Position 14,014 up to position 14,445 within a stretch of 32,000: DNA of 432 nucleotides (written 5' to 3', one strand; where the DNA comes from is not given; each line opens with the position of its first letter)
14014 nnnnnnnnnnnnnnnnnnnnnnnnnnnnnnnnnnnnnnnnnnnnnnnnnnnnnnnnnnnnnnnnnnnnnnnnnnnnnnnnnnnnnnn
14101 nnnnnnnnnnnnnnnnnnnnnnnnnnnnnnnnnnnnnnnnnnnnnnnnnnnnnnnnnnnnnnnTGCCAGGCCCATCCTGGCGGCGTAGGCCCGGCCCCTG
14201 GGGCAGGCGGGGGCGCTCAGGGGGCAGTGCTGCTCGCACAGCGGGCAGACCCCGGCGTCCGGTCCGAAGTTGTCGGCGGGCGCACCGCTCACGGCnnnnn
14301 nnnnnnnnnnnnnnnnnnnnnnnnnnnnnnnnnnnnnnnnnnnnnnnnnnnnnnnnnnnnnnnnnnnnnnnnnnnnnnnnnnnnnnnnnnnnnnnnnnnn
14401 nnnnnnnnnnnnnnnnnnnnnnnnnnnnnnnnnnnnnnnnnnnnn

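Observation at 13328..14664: Three-gene operon pairing two proteins with matching Gly/Arg/Phe (RGG/GFG) low-complexity regions: a 4-Cys protein and a MarR regulator with an RGG tail, plus DUF3861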

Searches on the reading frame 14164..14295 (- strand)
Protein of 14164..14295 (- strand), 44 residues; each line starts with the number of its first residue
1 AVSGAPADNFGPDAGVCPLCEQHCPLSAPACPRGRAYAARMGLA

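Call 27: find_homologous_proteins(query=A4, max_evalue=10)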
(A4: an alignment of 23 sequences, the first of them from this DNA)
Query A4 (23 sequences) (44 aa, profile of the alignment): 10 proteins with E <= 10 among 117 candidates.
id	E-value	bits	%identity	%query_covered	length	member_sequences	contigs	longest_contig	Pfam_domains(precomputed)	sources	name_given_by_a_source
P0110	1.9e-15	74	67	61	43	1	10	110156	-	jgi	jgi:hypothetical protein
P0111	6.7e-15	72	52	86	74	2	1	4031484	-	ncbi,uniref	ncbi:hypothetical protein [Pseudodesulfovibrio sp.]|uniref:hypothetical protein n=1 Tax=unclassified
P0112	1.2e-14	71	68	93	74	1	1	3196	-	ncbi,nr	ncbi:MAG TPA: hypothetical protein VKA04_02520, partial [Pseudodesulfovibrio sp.]|nr:hypothetical pr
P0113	2.4e-14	70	45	95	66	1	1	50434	-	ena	-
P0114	8.0e-14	68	52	70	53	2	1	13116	-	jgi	jgi:hypothetical protein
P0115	6.8e-13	65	71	86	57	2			-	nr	nr:hypothetical protein [uncultured Pseudodesulfovibrio sp.]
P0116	8.2e-13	65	59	66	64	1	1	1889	-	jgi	jgi:hypothetical protein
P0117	1.7e-12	64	73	93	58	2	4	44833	-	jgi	jgi:hypothetical protein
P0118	1.8e-11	61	63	61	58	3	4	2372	-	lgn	-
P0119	2.3e-10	57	46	80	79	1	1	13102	-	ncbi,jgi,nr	ncbi:MAG: hypothetical protein LBS31_02900 [Candidatus Adiutrix sp.]|jgi:hypothetical protein|nr:hyp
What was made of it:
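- Tried and rejected: It returned only 10 truncated gene calls (call 27).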

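Call 38: search_protein_representatives(alignment_id=A5)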
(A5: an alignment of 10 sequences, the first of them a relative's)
Query: 10 sequences, 65 profile positions. Proteins with E-value up to 0.001 (for the whole library): 263; up to 1e-10: 31; up to 1e-30: 1. The best 150 are listed.
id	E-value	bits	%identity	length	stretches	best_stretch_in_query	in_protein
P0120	1.7e-46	172.6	-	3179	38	19-40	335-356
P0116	2.9e-22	94.9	-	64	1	1-61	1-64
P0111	9.4e-22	93.3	-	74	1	1-63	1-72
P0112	1.4e-17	79.9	-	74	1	5-62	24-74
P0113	3.1e-17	78.8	-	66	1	12-64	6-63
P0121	2.3e-16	76.0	-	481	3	22-58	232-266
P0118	1.2e-15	73.7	-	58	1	1-61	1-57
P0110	1.7e-14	70.0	-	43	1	29-62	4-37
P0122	7.6e-14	67.9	-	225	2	27-59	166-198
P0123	1.6e-13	66.9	-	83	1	3-60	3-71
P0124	1.8e-13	66.8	-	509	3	18-61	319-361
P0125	4.0e-13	65.6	-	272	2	34-60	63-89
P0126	7.3e-13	64.8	-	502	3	18-58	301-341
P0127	1.6e-12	63.7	-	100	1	3-62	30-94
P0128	3.8e-12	62.5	-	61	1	14-61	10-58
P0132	1.5e-11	60.6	-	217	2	6-61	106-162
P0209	2.4e-07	47.1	-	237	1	34-60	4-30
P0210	2.4e-07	47.1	-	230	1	33-62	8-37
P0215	3.5e-07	46.6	-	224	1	21-60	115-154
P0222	4.9e-07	46.1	-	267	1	26-62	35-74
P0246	3.4e-06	43.4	-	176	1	29-62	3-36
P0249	5.0e-06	42.9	-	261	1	10-52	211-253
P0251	5.7e-06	42.7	-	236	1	33-62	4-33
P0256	6.9e-06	42.4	-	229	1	34-60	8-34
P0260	8.2e-06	42.2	-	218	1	23-62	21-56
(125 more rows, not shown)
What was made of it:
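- Tried and rejected: The exhaustive search was needed (call 38).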

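Call 41: search_protein_families(library=pfam, proteins=[P0121, P0125, P0132, P0209, P0215, P0210, P0246, P0260, P0122, P0249], max_evalue=0.01)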
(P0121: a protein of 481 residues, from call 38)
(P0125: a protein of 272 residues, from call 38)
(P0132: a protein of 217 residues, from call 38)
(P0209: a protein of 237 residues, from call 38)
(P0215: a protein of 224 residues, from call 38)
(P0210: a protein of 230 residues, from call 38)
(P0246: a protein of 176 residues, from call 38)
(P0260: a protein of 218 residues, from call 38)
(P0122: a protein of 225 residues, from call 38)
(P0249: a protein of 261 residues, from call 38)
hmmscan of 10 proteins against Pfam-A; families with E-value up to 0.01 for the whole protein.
P0121 (481 aa): 2 families
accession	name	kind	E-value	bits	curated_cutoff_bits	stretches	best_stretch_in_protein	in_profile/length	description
PF14358.11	DUF4405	-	3e-07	31.3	26.7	1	71-128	1-66/66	Domain of unknown function (DUF4405)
PF11278.13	DUF3079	-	4.1e-07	30.2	27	1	244-271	15-42/51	Protein of unknown function (DUF3079)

P0125 (272 aa): 17 families
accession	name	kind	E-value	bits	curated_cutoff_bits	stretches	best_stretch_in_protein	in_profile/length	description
PF12802.13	MarR_2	-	7.3e-13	48.9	27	1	147-198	7-60/61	MarR family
PF01047.28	MarR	-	8.6e-11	42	24.6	1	152-199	11-58/59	MarR family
PF13463.12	HTH_27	-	2.2e-09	37.9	22.2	1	155-208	13-68/68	Winged helix DNA-binding domain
PF01978.25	TrmB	-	2.3e-05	24.6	25.6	1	152-194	16-58/68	Sugar-specific transcriptional regulator TrmB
PF24409.1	wHTH-PRTase_assc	-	0.0001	22.7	27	1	150-212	3-60/83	wHTH-PRTase associated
PF13412.12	HTH_24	-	0.00017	21.6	21.9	1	153-189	12-48/48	Winged helix-turn-helix DNA-binding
PF13601.12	HTH_34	-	0.00024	21.6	27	1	155-214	11-71/80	Winged helix DNA-binding domain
PF01022.26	HTH_5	-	0.00026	21.3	22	1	148-189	5-46/47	Bacterial regulatory protein, arsR family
PF25213.1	HVO_A0261_N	-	0.00092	19.5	35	1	149-210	15-69/86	HVO_A0261 N-terminal domain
PF13545.12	HTH_Crp_2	-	0.0011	19.3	27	1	154-191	18-56/70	Crp-like helix-turn-helix domain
PF01325.25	Fe_dep_repress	-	0.0018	18.9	26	1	156-189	20-53/60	Iron dependent repressor, N-terminal DNA binding domain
PF17782.7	DprA_WH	-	0.0033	17.9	22.9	1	149-190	16-57/61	DprA winged helix domain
PF03551.20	PadR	-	0.0039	17.6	27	1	151-212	2-73/75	Transcriptional regulator PadR-like family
PF24034.1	DUF7343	-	0.0041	17.4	27.6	1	150-190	8-50/62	Domain of unknown function (DUF7343)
PF22381.2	Staph_reg_Sar_Rot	-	0.0053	17.3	27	1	151-209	20-79/85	Transcriptional regulator SarA/Rot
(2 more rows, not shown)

P0132 (217 aa): 1 family
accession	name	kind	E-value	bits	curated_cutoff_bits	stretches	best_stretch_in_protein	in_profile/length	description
PF22795.1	DUF4796_N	-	0.0044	17.2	27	0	38-50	12-24/29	DUF4796 N-terminal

P0209 (237 aa): 17 families
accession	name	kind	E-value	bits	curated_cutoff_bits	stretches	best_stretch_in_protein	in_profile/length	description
PF13463.12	HTH_27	-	1.3e-13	51.4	22.2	1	131-190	8-68/68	Winged helix DNA-binding domain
PF12802.13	MarR_2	-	5.2e-13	49.4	27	1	126-180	5-60/61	MarR family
PF01047.28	MarR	-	4e-12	46.3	24.6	1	127-182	4-59/59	MarR family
PF13412.12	HTH_24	-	4.9e-07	29.7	21.9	1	129-171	6-48/48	Winged helix-turn-helix DNA-binding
PF22381.2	Staph_reg_Sar_Rot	-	8.1e-07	29.5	27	1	151-195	38-83/85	Transcriptional regulator SarA/Rot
PF13601.12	HTH_34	-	1.9e-06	28.4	27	1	131-196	5-71/80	Winged helix DNA-binding domain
PF01978.25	TrmB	-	2.2e-06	27.9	25.6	1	131-176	13-58/68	Sugar-specific transcriptional regulator TrmB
PF24034.1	DUF7343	-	3.2e-05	24.1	27.6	1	129-173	6-51/62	Domain of unknown function (DUF7343)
PF13545.12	HTH_Crp_2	-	3.4e-05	24.2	27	1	139-172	21-55/70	Crp-like helix-turn-helix domain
PF01325.25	Fe_dep_repress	-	3.5e-05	24.4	26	1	137-174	19-56/60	Iron dependent repressor, N-terminal DNA binding domain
PF03551.20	PadR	-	7.8e-05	23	27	1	149-195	26-74/75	Transcriptional regulator PadR-like family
PF25212.1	HVO_A0114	-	0.00022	21.4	27.6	1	130-180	26-76/84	HVO_A0114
PF01022.26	HTH_5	-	0.00035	20.8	22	1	131-171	7-46/47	Bacterial regulatory protein, arsR family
PF12840.13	HTH_20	-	0.00038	20.8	27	1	130-172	8-50/51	Helix-turn-helix domain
PF02002.24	TFIIE_alpha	-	0.0036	17.6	22.9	1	126-176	13-63/105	TFIIE alpha subunit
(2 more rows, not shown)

P0215 (224 aa): 1 family
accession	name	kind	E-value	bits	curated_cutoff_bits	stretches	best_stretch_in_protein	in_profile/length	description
PF21758.2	PAC_bac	-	9.3e-23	80.6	27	1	12-113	4-114/115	Bacterial proteasome assembling chaperone-like protein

P0210 (230 aa): 13 families
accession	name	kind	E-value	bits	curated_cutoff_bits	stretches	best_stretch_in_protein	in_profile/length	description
PF12802.13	MarR_2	-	2.1e-12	47.5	27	1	78-132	5-60/61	MarR family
PF01047.28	MarR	-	2.3e-12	47.1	24.6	1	80-133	5-58/59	MarR family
PF13601.12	HTH_34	-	5.5e-08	33.3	27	1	82-146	4-69/80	Winged helix DNA-binding domain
PF13412.12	HTH_24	-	2.2e-07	30.8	21.9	1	80-123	5-48/48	Winged helix-turn-helix DNA-binding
PF13463.12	HTH_27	-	8e-07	29.7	22.2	1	88-142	13-68/68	Winged helix DNA-binding domain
PF22381.2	Staph_reg_Sar_Rot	-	1.5e-05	25.4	27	1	82-145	18-81/85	Transcriptional regulator SarA/Rot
PF03551.20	PadR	-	1.6e-05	25.3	27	1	98-146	23-73/75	Transcriptional regulator PadR-like family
PF25213.1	HVO_A0261_N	-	0.00019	21.7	35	1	76-147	9-72/86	HVO_A0261 N-terminal domain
PF01325.25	Fe_dep_repress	-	0.00041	20.9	26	1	89-126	19-56/60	Iron dependent repressor, N-terminal DNA binding domain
PF02002.24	TFIIE_alpha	-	0.00048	20.4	22.9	1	78-132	13-68/105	TFIIE alpha subunit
PF13545.12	HTH_Crp_2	-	0.00065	20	27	1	92-126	22-57/70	Crp-like helix-turn-helix domain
PF00392.27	GntR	-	0.0008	19.5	27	1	85-126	16-58/64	Bacterial regulatory proteins, gntR family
PF01978.25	TrmB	-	0.0017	18.6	25.6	1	86-128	16-58/68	Sugar-specific transcriptional regulator TrmB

P0246 (176 aa): 10 families
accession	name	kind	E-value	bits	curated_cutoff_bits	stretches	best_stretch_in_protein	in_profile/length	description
PF01978.25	TrmB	-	5.3e-07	29.8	25.6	1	87-128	16-57/68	Sugar-specific transcriptional regulator TrmB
PF01638.23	HxlR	-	1e-05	25.7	20.8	1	77-148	3-76/91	HxlR-like helix-turn-helix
PF04182.18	B-block_TFIIIC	-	0.00038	20.9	22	1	91-127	16-52/73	B-block binding subunit of TFIIIC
PF05584.17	Sulfolobus_pRN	-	0.00044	20.7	20.8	1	93-127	18-52/72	Sulfolobus plasmid regulatory protein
PF21980.2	MksE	-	0.0006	20.6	27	1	47-148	66-162/163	Condensin complex protein MksE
PF02002.24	TFIIE_alpha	-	0.00089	19.5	22.9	1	79-128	13-62/105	TFIIE alpha subunit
PF24409.1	wHTH-PRTase_assc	-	0.0027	18.2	27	1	87-151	5-61/83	wHTH-PRTase associated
PF22798.2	DUF5817_CT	-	0.004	17.4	29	0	101-125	23-47/54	DUF5817, C-terminal domain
PF21863.2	HTH_67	-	0.0054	16.8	27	0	87-175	175-257/268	Helix-turn-helix family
PF13412.12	HTH_24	-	0.0063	16.5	21.9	0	86-124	10-48/48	Winged helix-turn-helix DNA-binding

P0260 (218 aa): 12 families
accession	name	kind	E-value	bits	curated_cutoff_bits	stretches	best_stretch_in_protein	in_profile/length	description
PF01047.28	MarR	-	3.6e-08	33.6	24.6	1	119-168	5-54/59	MarR family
PF13412.12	HTH_24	-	2.4e-06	27.5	21.9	1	122-161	8-47/48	Winged helix-turn-helix DNA-binding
PF01022.26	HTH_5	-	0.00013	22.2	22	1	119-162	4-46/47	Bacterial regulatory protein, arsR family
PF13601.12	HTH_34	-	0.00021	21.8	27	1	121-172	4-55/80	Winged helix DNA-binding domain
PF12802.13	MarR_2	-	0.00021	21.8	27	1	120-162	8-51/61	MarR family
PF20024.5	DUF6432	-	0.00068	20.3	29.6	1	116-190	11-86/97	Family of unknown function (DUF6432)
PF01978.25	TrmB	-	0.00094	19.4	25.6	1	121-165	12-56/68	Sugar-specific transcriptional regulator TrmB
PF25212.1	HVO_A0114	-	0.0015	18.7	27.6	1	118-173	23-77/84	HVO_A0114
PF02295.23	z-alpha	-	0.0018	18.7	21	0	117-161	4-51/67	Adenosine deaminase z-alpha domain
PF12840.13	HTH_20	-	0.0036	17.7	27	1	121-158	8-45/51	Helix-turn-helix domain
PF14090.12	HTH_39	-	0.0055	17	21.3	1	121-160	5-42/70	Winged helix-turn-helix domain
PF12283.13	Protein_K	-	0.0064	17.1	25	0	93-128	4-40/56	Bacteriophage protein K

P0122 (225 aa): 1 family
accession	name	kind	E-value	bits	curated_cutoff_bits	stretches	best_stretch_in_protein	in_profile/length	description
PF01554.23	MatE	-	5.3e-06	26.7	24.9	1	1-71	89-159/161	MatE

P0249 (261 aa): 2 families
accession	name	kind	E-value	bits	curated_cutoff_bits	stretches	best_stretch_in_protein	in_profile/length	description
PF14358.11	DUF4405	-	1.3e-08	35.6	26.7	1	77-138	2-66/66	Domain of unknown function (DUF4405)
PF01292.26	Ni_hydr_CYTB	-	5.9e-05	23.3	30.1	1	25-136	37-161/179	Prokaryotic cytochrome b561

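Call 46: search_protein_families(library=pfam, alignment_id=A6, max_evalue=0.01)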
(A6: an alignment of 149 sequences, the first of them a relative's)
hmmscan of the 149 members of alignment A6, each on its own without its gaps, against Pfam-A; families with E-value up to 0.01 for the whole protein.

A. member 1, P0110 (43 aa): 0 families

B. families by the number of members that match (of 149 scanned): 51 families (the first 25 are shown)
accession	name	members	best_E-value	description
PF01047.28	MarR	15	6.5e-17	MarR family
PF12802.13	MarR_2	15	5.2e-13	MarR family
PF13412.12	HTH_24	15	2.2e-07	Winged helix-turn-helix DNA-binding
PF13463.12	HTH_27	14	1.3e-13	Winged helix DNA-binding domain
PF13601.12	HTH_34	14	5.3e-11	Winged helix DNA-binding domain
PF14358.11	DUF4405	13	2.7e-10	Domain of unknown function (DUF4405)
PF22381.2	Staph_reg_Sar_Rot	13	9.9e-09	Transcriptional regulator SarA/Rot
PF01978.25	TrmB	11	5.3e-07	Sugar-specific transcriptional regulator TrmB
PF13545.12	HTH_Crp_2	10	3.4e-05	Crp-like helix-turn-helix domain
PF11278.13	DUF3079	9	4.1e-07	Protein of unknown function (DUF3079)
PF01325.25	Fe_dep_repress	9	3.5e-05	Iron dependent repressor, N-terminal DNA binding domain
PF02002.24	TFIIE_alpha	8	7.3e-05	TFIIE alpha subunit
PF24034.1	DUF7343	7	4.8e-06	Domain of unknown function (DUF7343)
PF01292.26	Ni_hydr_CYTB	7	1.5e-05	Prokaryotic cytochrome b561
PF03551.20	PadR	7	1.6e-05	Transcriptional regulator PadR-like family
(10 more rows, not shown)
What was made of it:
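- On DUF3079 (PF11278): However, 9 proteins retrieved with the g1 motif profile do pass the model on the same segment (calls 38, 41, 46).
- Closest known: DUF3079. Same: One example is P0121 residues 244-271, at 30.2 bits against a cut-off of 27 (calls 41, 46).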

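Call 49: search_protein_families(library=ncbifam, proteins=[P0210, P0209, P0125, P0251, P0256, P0222, P0121, P0119, P0127], max_evalue=0.001)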
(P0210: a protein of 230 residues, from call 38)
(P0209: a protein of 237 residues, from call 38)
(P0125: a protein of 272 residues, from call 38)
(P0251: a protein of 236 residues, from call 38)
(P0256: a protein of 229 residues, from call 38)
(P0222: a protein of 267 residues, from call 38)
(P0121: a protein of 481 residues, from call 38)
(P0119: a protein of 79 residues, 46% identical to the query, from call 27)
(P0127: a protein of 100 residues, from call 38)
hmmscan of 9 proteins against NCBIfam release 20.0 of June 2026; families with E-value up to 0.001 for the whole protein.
P0210 (230 aa): 20 families
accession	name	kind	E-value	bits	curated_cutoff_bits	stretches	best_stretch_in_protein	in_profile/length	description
NF052638.1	TransRegOhrRVib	equivalog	2.1e-11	43.7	200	1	77-177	36-137/141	transcriptional regulator OhrR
TIGR02337.1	HpaR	equivalog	1.8e-10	40.7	121.2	1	68-176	18-129/130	homoprotocatechuate degradation operon regulator HpaR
TIGR04472.1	reg_rSAM_mob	hypoth_equivalog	2e-10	40.8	240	1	78-177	31-133/141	radical SAM mobile pair system MarR family transcriptional regulator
NF008122.0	PRK10870.1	equivalog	5.2e-09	36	157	1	114-186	93-168/176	transcriptional repressor MprA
NF045593.1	bilirub_TF_BilQ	equivalog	1.5e-08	34.4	125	1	90-177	42-132/135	bilirubin utilization transcriptional regulator BilQ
NF002926.0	PRK03573.1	equivalog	4.3e-08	33.2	120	1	93-176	47-133/144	transcriptional regulator SlyA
NF008565.1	PRK11512.1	equivalog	2.4e-07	30.8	240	1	90-177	52-143/144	multiple antibiotic resistance transcriptional regulator MarR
NF041230.1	BagL_FevM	exception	2.5e-07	30.8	230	1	81-170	43-135/145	MarR family transcriptional regulator BagL/FevM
NF053777.1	Saro0803TransReg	equivalog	6.6e-07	29.1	200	1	83-176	42-138/140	Saro_0803 family transcriptional regulator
NF050133.1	TransRegFabT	equivalog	1.8e-05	25.1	200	1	93-151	44-102/138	fatty acid biosynthesis transcriptional regulator FabT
NF047407.1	TransRegMntRTherm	equivalog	3.6e-05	23.5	350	1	88-146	28-80/227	manganese-dependent transcriptional regulator MntR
NF033788.1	HTH_metalloreg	subfamily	7.4e-05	22.5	55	1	79-126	12-59/77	metalloregulator ArsR/SmtB family transcription factor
NF010349.0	PRK13777.1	equivalog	8.7e-05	21.9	153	1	110-145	78-113/190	HTH-type transcriptional regulator Hpr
NF038251.1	AdcR_fam_Zn_TF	equivalog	0.00014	22.2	175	1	86-167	43-130/143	zinc-dependent MarR family transcriptional regulator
TIGR03433.1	padR_acidobact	paralog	0.00029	20.9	101.8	1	95-145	28-80/101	PadR family transcriptional regulator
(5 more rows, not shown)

P0209 (237 aa): 19 families
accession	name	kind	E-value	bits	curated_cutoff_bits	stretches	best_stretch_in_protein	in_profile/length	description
NF045593.1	bilirub_TF_BilQ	equivalog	1.4e-11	44.2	125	1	141-229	45-133/135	bilirubin utilization transcriptional regulator BilQ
TIGR02337.1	HpaR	equivalog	5.5e-10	39.2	121.2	1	128-201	30-103/130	homoprotocatechuate degradation operon regulator HpaR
NF052438.1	TransRegRv0880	equivalog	7.3e-10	38.8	220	1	127-224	35-132/143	Rv0880 family HTH-type transcriptional regulator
TIGR04472.1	reg_rSAM_mob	hypoth_equivalog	1e-08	35.3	240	1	125-227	30-132/141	radical SAM mobile pair system MarR family transcriptional regulator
NF050133.1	TransRegFabT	equivalog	8.3e-08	32.6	200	1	141-191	44-94/138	fatty acid biosynthesis transcriptional regulator FabT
NF038251.1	AdcR_fam_Zn_TF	equivalog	1.2e-07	32.1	175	1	119-196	29-105/143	zinc-dependent MarR family transcriptional regulator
NF053777.1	Saro0803TransReg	equivalog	2.8e-07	30.3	200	1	138-228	48-139/140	Saro_0803 family transcriptional regulator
NF008122.0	PRK10870.1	equivalog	2.9e-07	30.4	157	1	161-229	92-160/176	transcriptional repressor MprA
TIGR01889.1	Staph_reg_Sar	paralog_domain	7.4e-07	29.4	62.6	1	108-195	7-98/109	staphylococcal accessory regulator family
NF008565.1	PRK11512.1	equivalog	1.2e-06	28.6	240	1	126-216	40-131/144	multiple antibiotic resistance transcriptional regulator MarR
NF002926.0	PRK03573.1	equivalog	5.2e-06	26.4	120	1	142-228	48-134/144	transcriptional regulator SlyA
NF033788.1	HTH_metalloreg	subfamily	3e-05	23.7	55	1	129-175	14-60/77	metalloregulator ArsR/SmtB family transcription factor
NF053606.1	Sta1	subfamily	3.3e-05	23.9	80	1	116-179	10-73/100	Sta1 family transcriptional regulator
NF041230.1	BagL_FevM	exception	3.9e-05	23.7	230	1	130-212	44-126/145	MarR family transcriptional regulator BagL/FevM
NF053814.1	teico_TcaR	equivalog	0.0001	22.4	170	1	122-226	34-140/151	MarR family transcriptional regulator TcaR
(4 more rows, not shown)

P0125 (272 aa): 12 families
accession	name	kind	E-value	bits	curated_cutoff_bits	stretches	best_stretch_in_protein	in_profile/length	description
NF045593.1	bilirub_TF_BilQ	equivalog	6.9e-10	38.8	125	1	160-246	46-132/135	bilirubin utilization transcriptional regulator BilQ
NF053777.1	Saro0803TransReg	equivalog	5.3e-09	35.9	200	1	149-245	41-138/140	Saro_0803 family transcriptional regulator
NF008122.0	PRK10870.1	equivalog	2.2e-08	34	157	1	162-249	75-162/176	transcriptional repressor MprA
NF002926.0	PRK03573.1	equivalog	2.9e-08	33.7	120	1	160-247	48-135/144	transcriptional regulator SlyA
TIGR02337.1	HpaR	equivalog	4.2e-08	33.1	121.2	1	153-245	37-129/130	homoprotocatechuate degradation operon regulator HpaR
NF041230.1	BagL_FevM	exception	2.6e-06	27.6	230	1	150-245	46-141/145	MarR family transcriptional regulator BagL/FevM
NF052438.1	TransRegRv0880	equivalog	4.7e-06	26.5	220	1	150-240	40-130/143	Rv0880 family HTH-type transcriptional regulator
NF052638.1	TransRegOhrRVib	equivalog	9.5e-06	25.4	200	1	157-213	50-106/141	transcriptional regulator OhrR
TIGR04472.1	reg_rSAM_mob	hypoth_equivalog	5.8e-05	23.1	240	1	145-218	31-105/141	radical SAM mobile pair system MarR family transcriptional regulator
NF050133.1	TransRegFabT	equivalog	0.00016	22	200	1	159-245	44-130/138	fatty acid biosynthesis transcriptional regulator FabT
NF033788.1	HTH_metalloreg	subfamily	0.00019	21.2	55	1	150-193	16-60/77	metalloregulator ArsR/SmtB family transcription factor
NF053814.1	teico_TcaR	equivalog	0.00071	19.7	170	1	147-230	40-126/151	MarR family transcriptional regulator TcaR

P0251 (236 aa): 11 families
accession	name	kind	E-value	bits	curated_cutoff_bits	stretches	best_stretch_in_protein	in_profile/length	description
TIGR02337.1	HpaR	equivalog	6.4e-09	35.7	121.2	1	73-170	32-129/130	homoprotocatechuate degradation operon regulator HpaR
NF002926.0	PRK03573.1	equivalog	3.2e-07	30.4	120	1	81-171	44-134/144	transcriptional regulator SlyA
TIGR04472.1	reg_rSAM_mob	hypoth_equivalog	4.1e-07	30.1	240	1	70-170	32-132/141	radical SAM mobile pair system MarR family transcriptional regulator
NF008122.0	PRK10870.1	equivalog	6e-07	29.3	157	1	106-177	94-165/176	transcriptional repressor MprA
NF045593.1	bilirub_TF_BilQ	equivalog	3.3e-06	26.8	125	1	83-171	44-132/135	bilirubin utilization transcriptional regulator BilQ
NF053777.1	Saro0803TransReg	equivalog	2.4e-05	24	200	1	75-170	43-138/140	Saro_0803 family transcriptional regulator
NF008565.1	PRK11512.1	equivalog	7.3e-05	22.8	240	1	78-171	49-143/144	multiple antibiotic resistance transcriptional regulator MarR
NF033788.1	HTH_metalloreg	subfamily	0.00023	20.9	55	0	69-116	11-58/77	metalloregulator ArsR/SmtB family transcription factor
NF052438.1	TransRegRv0880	equivalog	0.00033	20.5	220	1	75-165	40-130/143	Rv0880 family HTH-type transcriptional regulator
NF047395.1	TransRegLtdR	equivalog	0.00051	19.8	250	1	98-175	80-159/166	transcriptional regulator LdtR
NF053755.1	MsvR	equivalog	0.00083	19.1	220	0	71-142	15-85/236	transcriptional factor MsvR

P0256 (229 aa): 16 families
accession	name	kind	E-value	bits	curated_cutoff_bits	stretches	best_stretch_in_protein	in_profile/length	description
TIGR02337.1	HpaR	equivalog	8.7e-13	48.2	121.2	1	77-177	29-129/130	homoprotocatechuate degradation operon regulator HpaR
NF045593.1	bilirub_TF_BilQ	equivalog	2.3e-11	43.5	125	1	85-178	39-132/135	bilirubin utilization transcriptional regulator BilQ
NF008565.1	PRK11512.1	equivalog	3.9e-11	43.1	240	1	77-178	41-143/144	multiple antibiotic resistance transcriptional regulator MarR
TIGR04472.1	reg_rSAM_mob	hypoth_equivalog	7e-10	39.1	240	1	75-179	30-134/141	radical SAM mobile pair system MarR family transcriptional regulator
NF050133.1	TransRegFabT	equivalog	2.1e-09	37.8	200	1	84-184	37-137/138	fatty acid biosynthesis transcriptional regulator FabT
NF002926.0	PRK03573.1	equivalog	2.5e-09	37.2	120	1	92-178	48-134/144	transcriptional regulator SlyA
NF008122.0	PRK10870.1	equivalog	7.3e-09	35.6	157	1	109-189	90-170/176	transcriptional repressor MprA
NF053777.1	Saro0803TransReg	equivalog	5.4e-07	29.4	200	1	78-177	39-138/140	Saro_0803 family transcriptional regulator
NF052638.1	TransRegOhrRVib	equivalog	5.7e-07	29.3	200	1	78-148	39-108/141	transcriptional regulator OhrR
NF047395.1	TransRegLtdR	equivalog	6.4e-06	26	250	1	108-183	83-160/166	transcriptional regulator LdtR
TIGR04176.1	MarR_EPS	equivalog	2.1e-05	24.5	88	1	78-150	6-80/105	MarR family EPS-associated transcriptional regulator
NF010349.0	PRK13777.1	equivalog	3.7e-05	23.1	153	1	81-160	51-130/190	HTH-type transcriptional regulator Hpr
NF041230.1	BagL_FevM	exception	7.5e-05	22.8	230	1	78-174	42-138/145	MarR family transcriptional regulator BagL/FevM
TIGR01889.1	Staph_reg_Sar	paralog_domain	0.00027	21.2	62.6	1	88-149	41-102/109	staphylococcal accessory regulator family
NF052438.1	TransRegRv0880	equivalog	0.00048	20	220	1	77-172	35-130/143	Rv0880 family HTH-type transcriptional regulator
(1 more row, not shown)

P0222 (267 aa): 19 families
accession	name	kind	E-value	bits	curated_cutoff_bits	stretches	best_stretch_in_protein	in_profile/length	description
TIGR02337.1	HpaR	equivalog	1e-12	48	121.2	1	124-224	29-129/130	homoprotocatechuate degradation operon regulator HpaR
NF045593.1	bilirub_TF_BilQ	equivalog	4.7e-12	45.8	125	1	138-224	45-131/135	bilirubin utilization transcriptional regulator BilQ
NF053777.1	Saro0803TransReg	equivalog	4e-10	39.5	200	1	102-223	12-137/140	Saro_0803 family transcriptional regulator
NF052638.1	TransRegOhrRVib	equivalog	7.2e-09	35.5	200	1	124-191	38-105/141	transcriptional regulator OhrR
NF008122.0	PRK10870.1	equivalog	9.6e-07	28.7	157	1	160-233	94-167/176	transcriptional repressor MprA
NF041230.1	BagL_FevM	exception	1.9e-06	28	230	1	124-217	41-134/145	MarR family transcriptional regulator BagL/FevM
TIGR04472.1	reg_rSAM_mob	hypoth_equivalog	4.8e-06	26.6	240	1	123-230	31-138/141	radical SAM mobile pair system MarR family transcriptional regulator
NF050133.1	TransRegFabT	equivalog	9.8e-06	25.9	200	1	142-228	48-134/138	fatty acid biosynthesis transcriptional regulator FabT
NF002926.0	PRK03573.1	equivalog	1.9e-05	24.6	120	1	138-225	47-134/144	transcriptional regulator SlyA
NF038251.1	AdcR_fam_Zn_TF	equivalog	2.5e-05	24.5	175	1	125-225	38-140/143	zinc-dependent MarR family transcriptional regulator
TIGR01889.1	Staph_reg_Sar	paralog_domain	2.6e-05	24.5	62.6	1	122-190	24-96/109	staphylococcal accessory regulator family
NF053606.1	Sta1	subfamily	5.3e-05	23.2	80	1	125-183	22-83/100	Sta1 family transcriptional regulator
NF010349.0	PRK13777.1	equivalog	0.00014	21.3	153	1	146-210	71-133/190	HTH-type transcriptional regulator Hpr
NF052438.1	TransRegRv0880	equivalog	0.00021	21.1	220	1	121-219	32-130/143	Rv0880 family HTH-type transcriptional regulator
NF053814.1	teico_TcaR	equivalog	0.00025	21.1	170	1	123-221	38-138/151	MarR family transcriptional regulator TcaR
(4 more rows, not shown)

P0121 (481 aa): 0 families

P0119 (79 aa): 0 families

P0127 (100 aa): 0 families
